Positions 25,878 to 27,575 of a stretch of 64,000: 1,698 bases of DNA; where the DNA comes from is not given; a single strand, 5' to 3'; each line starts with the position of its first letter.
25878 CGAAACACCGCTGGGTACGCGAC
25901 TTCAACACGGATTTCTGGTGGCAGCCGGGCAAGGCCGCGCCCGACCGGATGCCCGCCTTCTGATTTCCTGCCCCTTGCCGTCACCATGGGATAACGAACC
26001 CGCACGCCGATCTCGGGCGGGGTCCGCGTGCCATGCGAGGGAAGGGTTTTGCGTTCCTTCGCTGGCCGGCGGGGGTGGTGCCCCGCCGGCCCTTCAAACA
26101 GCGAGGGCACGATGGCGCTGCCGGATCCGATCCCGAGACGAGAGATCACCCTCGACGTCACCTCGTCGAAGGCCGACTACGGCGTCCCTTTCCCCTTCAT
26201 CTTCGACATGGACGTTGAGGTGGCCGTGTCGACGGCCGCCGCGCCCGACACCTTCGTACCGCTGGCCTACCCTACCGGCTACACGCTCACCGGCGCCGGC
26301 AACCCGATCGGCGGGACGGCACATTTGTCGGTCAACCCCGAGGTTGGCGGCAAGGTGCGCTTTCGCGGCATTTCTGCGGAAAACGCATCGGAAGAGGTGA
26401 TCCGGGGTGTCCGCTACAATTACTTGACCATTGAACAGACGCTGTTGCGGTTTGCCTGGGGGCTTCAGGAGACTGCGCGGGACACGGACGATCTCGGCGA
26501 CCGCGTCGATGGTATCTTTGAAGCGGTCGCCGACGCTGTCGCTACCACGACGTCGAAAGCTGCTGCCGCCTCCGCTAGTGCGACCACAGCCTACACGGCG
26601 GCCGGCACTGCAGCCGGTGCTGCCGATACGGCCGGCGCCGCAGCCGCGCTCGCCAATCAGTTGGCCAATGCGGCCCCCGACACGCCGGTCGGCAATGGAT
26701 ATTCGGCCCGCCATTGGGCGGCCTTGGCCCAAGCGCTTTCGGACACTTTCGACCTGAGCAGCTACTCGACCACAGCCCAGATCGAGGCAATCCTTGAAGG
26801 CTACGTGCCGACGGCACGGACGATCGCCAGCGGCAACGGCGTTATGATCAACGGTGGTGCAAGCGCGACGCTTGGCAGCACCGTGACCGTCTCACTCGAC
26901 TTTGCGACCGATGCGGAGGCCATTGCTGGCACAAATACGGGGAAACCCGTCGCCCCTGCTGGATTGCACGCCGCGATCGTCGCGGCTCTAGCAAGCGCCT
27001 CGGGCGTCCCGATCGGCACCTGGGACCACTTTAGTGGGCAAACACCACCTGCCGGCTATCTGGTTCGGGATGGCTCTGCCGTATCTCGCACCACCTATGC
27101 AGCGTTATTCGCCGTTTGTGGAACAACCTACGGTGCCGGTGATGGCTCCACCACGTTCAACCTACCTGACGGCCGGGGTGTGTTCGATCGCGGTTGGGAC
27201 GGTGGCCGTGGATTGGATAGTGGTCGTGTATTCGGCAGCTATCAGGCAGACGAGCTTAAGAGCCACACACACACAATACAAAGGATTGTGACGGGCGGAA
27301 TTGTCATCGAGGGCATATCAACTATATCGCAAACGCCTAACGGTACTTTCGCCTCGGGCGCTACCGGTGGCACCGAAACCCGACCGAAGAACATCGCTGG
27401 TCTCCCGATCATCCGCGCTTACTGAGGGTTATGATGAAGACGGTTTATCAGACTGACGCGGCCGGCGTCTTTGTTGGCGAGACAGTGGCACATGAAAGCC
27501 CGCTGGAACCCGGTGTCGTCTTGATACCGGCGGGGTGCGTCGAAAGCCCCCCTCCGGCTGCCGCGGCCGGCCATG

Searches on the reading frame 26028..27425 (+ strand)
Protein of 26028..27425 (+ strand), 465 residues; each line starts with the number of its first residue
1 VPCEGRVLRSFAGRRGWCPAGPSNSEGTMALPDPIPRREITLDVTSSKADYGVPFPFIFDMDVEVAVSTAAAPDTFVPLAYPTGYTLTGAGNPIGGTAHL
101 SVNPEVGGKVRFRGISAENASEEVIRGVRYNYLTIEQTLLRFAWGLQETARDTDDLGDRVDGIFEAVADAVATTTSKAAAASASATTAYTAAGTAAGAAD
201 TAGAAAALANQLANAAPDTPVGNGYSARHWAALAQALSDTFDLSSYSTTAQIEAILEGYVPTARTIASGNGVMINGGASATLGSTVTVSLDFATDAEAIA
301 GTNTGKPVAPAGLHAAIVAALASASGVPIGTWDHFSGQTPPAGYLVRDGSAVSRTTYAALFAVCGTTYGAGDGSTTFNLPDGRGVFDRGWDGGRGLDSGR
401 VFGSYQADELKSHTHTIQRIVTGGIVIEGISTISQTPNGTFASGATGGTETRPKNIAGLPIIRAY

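Call 76: search_protein_families(library=pfam, proteins=[window:26028-27425:+], max_evalue=0.001)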
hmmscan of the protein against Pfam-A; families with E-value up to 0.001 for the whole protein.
window:26028-27425:+ (465 aa): 1 family
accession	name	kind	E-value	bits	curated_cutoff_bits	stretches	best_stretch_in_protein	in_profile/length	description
PF07484.17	Collar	-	3.6e-18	65.7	24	1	335-386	6-56/57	Phage Tail Collar Domain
